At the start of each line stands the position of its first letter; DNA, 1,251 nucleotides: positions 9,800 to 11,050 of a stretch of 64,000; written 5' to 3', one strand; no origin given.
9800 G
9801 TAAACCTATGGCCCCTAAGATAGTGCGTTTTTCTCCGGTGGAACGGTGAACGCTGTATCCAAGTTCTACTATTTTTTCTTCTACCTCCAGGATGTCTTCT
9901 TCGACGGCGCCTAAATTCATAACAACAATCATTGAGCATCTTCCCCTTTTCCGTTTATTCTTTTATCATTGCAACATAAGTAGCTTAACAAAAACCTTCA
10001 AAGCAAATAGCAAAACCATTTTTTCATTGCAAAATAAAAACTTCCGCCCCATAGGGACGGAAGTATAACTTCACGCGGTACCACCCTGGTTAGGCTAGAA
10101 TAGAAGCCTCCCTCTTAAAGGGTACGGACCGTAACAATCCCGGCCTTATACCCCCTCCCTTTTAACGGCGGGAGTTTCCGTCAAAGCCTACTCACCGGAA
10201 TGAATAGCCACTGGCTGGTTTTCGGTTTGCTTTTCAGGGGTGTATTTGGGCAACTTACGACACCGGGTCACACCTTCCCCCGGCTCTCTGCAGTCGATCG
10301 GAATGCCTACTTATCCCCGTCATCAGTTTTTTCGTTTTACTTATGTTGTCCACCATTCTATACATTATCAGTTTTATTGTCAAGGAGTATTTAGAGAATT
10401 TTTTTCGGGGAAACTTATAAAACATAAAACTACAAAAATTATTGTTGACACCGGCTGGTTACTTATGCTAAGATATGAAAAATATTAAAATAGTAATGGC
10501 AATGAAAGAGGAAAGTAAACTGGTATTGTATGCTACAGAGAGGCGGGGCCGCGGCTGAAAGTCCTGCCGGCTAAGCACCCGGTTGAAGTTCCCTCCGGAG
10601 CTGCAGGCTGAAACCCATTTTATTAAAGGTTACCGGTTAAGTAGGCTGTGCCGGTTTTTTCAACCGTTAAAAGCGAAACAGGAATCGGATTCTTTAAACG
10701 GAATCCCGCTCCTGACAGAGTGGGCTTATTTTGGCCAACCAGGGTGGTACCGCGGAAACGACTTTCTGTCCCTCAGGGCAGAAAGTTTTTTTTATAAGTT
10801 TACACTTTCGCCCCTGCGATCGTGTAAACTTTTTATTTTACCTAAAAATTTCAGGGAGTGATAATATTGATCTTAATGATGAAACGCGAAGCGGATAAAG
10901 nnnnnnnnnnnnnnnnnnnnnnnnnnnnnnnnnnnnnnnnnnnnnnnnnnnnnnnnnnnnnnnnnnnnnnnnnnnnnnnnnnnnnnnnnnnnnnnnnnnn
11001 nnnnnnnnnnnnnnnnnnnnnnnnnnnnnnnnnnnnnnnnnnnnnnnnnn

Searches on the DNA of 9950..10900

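Call 55: search_rna_families(source=window, start=9950, end=10900, threshold=gathering, show_alignments=2)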
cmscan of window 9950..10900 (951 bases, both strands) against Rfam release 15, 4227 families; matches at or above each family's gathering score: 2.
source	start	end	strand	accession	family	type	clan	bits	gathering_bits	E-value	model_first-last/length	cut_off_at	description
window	10050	10332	-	RF00230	T-box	Cis-reg; leader;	-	108.4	93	7.7e-25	1-219/219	no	T-box leader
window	10493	10776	+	RF00230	T-box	Cis-reg; leader;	-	98.5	93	2.7e-22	1-219/219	no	T-box leader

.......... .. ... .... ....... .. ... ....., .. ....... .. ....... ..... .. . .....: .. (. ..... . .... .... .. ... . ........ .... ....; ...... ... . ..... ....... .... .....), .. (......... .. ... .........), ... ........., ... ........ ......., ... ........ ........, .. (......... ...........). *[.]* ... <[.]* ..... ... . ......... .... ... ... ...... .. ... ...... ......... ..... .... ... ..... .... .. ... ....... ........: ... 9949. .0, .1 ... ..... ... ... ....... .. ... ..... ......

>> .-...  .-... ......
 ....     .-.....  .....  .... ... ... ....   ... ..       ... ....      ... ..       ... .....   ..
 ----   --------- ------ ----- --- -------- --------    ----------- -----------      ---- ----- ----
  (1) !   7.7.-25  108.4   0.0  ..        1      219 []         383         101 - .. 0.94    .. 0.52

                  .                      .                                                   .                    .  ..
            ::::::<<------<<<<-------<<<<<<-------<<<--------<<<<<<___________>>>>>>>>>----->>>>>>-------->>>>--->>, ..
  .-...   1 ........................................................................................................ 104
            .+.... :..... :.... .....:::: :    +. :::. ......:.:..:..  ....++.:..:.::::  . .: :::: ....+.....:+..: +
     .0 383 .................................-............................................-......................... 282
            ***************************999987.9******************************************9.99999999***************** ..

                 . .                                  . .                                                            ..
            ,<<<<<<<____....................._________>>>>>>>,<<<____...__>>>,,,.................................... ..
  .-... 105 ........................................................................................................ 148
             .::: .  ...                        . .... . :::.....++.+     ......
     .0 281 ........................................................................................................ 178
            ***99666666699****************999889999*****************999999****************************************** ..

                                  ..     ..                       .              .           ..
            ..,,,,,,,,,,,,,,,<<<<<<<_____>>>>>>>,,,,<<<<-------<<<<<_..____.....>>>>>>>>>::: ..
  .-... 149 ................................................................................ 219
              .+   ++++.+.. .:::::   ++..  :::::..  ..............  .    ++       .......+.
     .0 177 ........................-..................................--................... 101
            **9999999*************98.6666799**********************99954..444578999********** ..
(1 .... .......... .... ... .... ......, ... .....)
